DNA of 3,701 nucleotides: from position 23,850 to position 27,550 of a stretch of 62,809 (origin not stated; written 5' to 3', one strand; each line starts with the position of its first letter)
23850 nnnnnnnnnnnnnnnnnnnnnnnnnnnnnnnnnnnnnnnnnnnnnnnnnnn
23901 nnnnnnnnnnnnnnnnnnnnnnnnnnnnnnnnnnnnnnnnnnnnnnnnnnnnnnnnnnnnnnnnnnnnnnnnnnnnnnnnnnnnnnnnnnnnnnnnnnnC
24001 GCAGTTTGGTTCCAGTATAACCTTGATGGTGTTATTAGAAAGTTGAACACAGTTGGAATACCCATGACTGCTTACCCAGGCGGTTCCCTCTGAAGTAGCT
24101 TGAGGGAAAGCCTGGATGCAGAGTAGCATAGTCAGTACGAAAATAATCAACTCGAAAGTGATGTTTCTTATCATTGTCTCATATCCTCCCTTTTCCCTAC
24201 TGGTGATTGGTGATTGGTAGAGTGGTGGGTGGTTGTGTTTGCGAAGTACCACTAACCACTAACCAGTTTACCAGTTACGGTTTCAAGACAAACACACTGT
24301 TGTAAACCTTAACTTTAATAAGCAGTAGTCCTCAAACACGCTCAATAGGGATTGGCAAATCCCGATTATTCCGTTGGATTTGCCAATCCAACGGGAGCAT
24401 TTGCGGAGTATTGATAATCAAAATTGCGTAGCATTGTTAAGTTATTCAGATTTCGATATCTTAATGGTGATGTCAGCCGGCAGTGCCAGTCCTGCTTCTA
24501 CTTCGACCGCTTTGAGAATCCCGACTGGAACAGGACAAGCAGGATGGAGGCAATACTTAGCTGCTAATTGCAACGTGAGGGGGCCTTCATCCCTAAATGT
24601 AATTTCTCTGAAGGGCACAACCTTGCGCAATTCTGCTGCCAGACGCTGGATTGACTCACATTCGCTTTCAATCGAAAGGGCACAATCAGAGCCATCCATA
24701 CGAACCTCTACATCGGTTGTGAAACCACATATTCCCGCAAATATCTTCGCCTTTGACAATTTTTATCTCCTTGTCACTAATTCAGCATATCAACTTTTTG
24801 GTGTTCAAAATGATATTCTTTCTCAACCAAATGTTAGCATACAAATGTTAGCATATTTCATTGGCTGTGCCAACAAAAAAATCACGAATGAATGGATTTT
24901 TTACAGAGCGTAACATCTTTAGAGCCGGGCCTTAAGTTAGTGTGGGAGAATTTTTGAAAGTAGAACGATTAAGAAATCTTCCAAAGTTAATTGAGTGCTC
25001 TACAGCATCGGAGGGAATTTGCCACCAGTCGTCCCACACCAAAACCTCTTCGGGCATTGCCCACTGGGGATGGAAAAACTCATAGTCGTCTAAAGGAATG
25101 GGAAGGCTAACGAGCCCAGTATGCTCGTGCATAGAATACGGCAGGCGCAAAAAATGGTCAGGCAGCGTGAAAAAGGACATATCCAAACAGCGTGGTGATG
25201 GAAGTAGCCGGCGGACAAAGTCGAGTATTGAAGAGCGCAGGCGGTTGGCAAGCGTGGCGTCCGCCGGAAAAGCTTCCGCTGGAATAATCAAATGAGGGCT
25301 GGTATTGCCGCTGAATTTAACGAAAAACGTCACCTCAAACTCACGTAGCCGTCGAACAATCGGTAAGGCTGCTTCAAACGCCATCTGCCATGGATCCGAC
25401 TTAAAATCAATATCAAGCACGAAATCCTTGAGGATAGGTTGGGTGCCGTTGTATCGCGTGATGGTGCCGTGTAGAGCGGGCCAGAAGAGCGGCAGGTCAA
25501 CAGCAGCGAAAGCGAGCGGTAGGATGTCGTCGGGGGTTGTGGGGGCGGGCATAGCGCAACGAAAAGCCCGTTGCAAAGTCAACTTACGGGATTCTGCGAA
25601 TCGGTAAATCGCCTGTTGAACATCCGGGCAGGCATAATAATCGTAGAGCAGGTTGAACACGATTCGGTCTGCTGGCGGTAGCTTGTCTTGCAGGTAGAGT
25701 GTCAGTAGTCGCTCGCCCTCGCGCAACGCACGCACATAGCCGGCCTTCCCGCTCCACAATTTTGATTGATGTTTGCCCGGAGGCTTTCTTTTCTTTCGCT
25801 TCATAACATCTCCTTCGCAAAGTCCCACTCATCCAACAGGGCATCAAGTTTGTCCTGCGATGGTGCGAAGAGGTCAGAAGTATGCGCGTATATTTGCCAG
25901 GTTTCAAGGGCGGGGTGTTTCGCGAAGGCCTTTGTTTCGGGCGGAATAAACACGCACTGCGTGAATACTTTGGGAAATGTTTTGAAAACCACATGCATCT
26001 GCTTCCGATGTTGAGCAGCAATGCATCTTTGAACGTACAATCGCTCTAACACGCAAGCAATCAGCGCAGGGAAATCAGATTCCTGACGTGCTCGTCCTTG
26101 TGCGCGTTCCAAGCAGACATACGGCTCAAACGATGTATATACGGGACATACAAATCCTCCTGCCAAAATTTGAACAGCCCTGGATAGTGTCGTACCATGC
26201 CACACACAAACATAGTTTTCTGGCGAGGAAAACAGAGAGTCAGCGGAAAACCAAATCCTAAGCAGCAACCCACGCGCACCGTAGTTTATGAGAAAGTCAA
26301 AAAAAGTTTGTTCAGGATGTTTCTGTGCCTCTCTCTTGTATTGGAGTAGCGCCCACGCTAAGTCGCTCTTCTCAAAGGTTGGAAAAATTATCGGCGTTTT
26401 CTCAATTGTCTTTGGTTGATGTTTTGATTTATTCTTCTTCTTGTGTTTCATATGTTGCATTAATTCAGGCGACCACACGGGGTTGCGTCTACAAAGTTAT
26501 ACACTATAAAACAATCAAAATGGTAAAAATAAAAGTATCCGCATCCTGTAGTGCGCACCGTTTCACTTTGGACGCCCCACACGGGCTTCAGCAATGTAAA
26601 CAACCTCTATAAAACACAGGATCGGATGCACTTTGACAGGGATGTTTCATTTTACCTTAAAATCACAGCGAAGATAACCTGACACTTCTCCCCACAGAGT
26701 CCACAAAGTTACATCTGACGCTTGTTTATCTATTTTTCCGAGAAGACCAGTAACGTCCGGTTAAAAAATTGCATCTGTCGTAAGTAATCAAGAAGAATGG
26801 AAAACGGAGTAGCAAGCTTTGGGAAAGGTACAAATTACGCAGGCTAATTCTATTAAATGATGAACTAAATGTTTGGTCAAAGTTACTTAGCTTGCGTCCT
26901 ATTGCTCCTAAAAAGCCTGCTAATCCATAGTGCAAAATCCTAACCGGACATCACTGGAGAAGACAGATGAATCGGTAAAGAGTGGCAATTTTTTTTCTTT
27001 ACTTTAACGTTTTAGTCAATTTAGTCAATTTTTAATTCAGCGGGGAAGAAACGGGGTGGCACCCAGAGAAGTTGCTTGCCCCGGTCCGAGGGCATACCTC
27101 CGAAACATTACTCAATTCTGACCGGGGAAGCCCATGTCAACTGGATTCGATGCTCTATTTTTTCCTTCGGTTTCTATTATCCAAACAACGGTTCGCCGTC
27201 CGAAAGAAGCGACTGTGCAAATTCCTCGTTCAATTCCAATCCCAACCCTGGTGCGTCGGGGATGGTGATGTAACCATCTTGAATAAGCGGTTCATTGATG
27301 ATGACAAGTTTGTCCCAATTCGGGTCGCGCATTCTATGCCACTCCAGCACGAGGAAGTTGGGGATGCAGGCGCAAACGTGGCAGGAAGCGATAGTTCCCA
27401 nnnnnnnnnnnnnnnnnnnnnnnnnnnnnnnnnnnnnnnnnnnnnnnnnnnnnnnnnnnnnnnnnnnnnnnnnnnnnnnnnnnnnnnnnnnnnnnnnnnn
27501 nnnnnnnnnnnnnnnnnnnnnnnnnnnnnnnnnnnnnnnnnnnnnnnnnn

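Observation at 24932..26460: Minimal two-gene copy of the ART-like plus PriS-like primase module, ATGA-coupled, with basic N-terminal tails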

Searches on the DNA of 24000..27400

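Call 75: search_rna_families(source=window, start=24000, end=27400, threshold=evalue, max_evalue=1)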
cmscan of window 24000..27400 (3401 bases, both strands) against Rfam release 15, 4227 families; matches with E-value up to 1: 0.
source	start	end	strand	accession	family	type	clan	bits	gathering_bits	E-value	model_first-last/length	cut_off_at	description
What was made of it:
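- Tried and rejected: An Rfam scan of 24000-27400 at E <= 1 found nothing (call 75).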
